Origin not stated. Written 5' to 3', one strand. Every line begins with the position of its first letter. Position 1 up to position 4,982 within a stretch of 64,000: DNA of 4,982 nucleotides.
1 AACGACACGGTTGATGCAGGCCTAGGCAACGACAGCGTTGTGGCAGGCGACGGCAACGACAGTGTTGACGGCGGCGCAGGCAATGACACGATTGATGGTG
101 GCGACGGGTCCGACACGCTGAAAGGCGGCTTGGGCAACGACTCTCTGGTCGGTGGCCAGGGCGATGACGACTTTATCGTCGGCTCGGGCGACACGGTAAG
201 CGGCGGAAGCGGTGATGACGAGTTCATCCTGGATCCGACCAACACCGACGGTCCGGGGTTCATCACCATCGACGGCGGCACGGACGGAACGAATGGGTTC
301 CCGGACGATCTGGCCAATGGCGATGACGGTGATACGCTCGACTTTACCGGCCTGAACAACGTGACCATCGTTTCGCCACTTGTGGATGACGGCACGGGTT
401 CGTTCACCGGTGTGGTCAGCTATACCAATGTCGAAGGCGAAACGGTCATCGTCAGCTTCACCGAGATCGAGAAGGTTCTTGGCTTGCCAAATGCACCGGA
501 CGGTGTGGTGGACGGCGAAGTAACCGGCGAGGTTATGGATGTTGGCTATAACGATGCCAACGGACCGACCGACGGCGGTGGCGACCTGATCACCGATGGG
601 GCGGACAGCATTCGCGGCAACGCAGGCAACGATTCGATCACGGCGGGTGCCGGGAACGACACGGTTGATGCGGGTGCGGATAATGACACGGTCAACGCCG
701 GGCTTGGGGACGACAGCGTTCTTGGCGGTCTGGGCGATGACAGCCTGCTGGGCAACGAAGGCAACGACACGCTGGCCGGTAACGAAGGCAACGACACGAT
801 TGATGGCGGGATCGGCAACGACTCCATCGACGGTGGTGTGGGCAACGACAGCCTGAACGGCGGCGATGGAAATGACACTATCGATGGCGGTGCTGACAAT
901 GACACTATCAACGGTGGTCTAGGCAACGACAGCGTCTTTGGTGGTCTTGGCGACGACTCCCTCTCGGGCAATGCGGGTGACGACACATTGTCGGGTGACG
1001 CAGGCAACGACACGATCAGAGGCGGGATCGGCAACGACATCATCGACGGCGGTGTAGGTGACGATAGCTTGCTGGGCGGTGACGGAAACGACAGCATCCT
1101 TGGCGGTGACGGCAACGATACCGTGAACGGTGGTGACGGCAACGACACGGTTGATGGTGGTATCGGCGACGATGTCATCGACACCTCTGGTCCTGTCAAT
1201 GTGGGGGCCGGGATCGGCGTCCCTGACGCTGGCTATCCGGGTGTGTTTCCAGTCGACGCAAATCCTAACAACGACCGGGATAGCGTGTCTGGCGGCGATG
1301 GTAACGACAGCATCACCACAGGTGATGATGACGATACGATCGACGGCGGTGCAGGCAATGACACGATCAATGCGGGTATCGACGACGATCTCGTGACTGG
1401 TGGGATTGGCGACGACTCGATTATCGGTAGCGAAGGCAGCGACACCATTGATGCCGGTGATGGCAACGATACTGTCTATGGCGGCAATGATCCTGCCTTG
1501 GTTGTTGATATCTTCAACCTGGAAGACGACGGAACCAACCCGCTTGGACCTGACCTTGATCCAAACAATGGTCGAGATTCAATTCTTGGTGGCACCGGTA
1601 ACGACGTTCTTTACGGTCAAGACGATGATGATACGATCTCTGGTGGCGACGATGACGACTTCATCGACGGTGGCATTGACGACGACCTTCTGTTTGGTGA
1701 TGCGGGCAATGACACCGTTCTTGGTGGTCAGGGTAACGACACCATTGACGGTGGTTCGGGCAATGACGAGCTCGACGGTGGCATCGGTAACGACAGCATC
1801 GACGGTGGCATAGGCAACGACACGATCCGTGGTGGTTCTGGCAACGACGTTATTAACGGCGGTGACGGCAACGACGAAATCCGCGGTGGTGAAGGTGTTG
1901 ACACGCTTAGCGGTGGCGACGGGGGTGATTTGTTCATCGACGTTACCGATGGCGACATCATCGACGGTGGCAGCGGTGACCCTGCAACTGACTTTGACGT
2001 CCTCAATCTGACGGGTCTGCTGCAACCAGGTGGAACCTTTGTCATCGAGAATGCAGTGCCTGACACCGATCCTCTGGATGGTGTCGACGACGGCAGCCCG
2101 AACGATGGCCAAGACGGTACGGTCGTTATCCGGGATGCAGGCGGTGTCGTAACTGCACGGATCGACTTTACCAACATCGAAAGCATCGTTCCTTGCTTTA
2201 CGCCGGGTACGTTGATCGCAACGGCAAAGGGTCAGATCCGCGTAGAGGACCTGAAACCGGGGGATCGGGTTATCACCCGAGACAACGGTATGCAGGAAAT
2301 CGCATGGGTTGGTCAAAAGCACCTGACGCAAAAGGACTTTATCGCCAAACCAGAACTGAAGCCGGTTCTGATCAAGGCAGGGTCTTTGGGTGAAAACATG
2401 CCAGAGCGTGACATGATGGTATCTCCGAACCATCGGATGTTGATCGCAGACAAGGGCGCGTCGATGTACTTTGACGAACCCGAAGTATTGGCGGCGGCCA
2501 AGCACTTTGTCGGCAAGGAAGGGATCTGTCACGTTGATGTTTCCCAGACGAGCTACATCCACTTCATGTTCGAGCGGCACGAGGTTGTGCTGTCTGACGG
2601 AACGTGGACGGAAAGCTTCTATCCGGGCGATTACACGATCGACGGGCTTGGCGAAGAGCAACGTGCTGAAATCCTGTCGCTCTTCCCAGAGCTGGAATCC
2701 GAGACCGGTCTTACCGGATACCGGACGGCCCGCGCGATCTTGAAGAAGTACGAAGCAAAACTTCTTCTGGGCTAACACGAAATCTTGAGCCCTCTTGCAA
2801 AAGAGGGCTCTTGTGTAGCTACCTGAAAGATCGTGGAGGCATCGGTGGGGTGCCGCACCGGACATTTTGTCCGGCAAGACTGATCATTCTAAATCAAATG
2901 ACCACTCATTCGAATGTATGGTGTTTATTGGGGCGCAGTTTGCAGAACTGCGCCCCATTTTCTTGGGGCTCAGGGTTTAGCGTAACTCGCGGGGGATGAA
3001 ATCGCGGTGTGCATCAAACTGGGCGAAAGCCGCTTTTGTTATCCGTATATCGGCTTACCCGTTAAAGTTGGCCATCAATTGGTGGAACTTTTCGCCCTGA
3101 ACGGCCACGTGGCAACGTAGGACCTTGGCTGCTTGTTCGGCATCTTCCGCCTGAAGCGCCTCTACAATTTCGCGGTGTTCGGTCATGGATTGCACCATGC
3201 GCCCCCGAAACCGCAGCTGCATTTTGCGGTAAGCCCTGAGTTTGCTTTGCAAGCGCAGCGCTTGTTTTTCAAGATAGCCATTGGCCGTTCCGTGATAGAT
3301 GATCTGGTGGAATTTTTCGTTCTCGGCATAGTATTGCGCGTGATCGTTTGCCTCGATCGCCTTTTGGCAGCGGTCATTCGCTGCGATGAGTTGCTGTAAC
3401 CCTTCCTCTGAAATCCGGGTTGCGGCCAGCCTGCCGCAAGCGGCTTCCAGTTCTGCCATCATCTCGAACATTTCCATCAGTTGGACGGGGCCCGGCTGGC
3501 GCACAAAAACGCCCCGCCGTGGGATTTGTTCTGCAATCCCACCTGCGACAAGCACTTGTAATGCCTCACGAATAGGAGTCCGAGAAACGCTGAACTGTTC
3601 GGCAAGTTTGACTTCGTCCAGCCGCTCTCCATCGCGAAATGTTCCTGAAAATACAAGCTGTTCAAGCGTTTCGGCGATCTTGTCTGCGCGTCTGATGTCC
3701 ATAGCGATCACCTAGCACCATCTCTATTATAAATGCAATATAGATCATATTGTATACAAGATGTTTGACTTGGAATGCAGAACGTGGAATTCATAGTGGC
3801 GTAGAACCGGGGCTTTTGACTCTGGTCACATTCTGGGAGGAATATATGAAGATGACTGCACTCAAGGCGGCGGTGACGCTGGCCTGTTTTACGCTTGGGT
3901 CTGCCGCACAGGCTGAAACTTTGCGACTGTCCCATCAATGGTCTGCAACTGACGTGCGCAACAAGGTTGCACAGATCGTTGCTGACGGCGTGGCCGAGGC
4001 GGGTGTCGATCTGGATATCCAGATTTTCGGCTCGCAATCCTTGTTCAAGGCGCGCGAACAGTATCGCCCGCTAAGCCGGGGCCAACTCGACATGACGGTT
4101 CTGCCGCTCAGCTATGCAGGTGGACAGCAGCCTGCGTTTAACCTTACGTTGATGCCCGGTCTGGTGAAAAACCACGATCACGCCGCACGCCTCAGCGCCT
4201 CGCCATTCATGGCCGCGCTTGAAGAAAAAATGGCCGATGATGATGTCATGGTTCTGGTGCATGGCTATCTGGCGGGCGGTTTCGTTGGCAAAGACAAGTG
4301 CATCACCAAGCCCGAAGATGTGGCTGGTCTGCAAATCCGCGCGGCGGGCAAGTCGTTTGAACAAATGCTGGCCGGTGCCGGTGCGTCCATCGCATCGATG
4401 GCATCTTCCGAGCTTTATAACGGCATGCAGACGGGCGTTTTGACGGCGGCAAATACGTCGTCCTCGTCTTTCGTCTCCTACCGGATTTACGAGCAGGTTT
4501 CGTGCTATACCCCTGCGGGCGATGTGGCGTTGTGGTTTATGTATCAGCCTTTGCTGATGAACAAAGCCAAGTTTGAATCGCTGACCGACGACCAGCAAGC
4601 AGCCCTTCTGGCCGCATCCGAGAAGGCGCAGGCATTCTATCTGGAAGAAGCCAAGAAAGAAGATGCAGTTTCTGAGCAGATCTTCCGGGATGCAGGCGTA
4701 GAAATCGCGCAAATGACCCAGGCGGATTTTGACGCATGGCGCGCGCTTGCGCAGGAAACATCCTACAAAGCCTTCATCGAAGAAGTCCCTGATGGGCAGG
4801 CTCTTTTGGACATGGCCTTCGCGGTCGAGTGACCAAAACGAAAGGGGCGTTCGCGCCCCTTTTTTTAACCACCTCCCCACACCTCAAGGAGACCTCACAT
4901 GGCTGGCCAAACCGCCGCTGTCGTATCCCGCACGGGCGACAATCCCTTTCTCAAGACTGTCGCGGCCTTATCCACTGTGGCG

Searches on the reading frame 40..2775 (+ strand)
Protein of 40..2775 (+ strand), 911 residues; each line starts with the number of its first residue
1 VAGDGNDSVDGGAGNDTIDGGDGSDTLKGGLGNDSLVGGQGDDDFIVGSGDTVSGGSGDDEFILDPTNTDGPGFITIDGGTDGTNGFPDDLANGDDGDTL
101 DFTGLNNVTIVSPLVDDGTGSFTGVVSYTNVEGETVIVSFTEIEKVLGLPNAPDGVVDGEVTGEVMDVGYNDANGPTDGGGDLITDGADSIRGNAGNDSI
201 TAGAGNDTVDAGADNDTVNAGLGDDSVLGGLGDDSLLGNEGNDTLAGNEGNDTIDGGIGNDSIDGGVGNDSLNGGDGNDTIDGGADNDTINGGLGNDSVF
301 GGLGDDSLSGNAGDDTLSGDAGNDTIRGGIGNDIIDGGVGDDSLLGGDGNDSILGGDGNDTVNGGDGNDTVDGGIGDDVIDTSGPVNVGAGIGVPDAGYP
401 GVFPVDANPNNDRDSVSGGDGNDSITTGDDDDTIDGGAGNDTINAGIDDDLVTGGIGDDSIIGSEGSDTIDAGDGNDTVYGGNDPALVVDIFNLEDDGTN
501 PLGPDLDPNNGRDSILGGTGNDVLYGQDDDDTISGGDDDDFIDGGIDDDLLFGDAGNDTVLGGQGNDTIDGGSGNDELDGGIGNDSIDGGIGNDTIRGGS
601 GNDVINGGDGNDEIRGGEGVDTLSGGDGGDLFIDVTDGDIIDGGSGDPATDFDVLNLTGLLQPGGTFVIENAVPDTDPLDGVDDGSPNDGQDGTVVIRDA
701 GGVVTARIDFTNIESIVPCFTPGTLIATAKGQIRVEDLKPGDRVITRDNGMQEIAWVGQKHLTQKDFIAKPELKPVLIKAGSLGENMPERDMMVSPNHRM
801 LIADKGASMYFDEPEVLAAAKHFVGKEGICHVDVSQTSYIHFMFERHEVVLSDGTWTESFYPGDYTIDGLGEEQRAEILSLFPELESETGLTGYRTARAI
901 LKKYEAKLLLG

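Call 21: search_protein_families(library=pfam, proteins=[window:40-2775:+], max_evalue=0.00001)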
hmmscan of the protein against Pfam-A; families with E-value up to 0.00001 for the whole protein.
window:40-2775:+ (911 aa): 2 families
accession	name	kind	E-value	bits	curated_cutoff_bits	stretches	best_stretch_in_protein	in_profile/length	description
PF00353.25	HemolysinCabind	-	9.2e-86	281.6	23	12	185-218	3-36/36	RTX calcium-binding nonapeptide repeat (4 copies)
PF13403.11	Hint_2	-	5.2e-56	189.6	28.4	1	718-864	1-147/147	Hint domain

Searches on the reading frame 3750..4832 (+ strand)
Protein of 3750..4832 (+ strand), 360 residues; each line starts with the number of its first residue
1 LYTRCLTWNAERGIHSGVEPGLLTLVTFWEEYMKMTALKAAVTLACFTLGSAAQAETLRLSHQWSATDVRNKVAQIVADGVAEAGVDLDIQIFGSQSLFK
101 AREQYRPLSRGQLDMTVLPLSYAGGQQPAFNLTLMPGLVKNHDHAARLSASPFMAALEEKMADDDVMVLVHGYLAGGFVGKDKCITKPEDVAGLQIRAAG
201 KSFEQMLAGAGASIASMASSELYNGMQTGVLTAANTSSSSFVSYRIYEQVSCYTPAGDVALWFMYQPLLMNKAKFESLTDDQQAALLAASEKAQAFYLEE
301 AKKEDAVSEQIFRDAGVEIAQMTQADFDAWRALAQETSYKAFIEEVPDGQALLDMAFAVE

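Call 21: search_protein_families(library=pfam, proteins=[window:3750-4832:+], max_evalue=0.00001)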
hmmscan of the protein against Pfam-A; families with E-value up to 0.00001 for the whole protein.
window:3750-4832:+ (360 aa): 1 family
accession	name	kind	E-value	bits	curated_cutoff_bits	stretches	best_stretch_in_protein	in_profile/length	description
PF03480.18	DctP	-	4.4e-38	131.7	23.4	1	61-343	2-284/286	Bacterial extracellular solute-binding protein, family 7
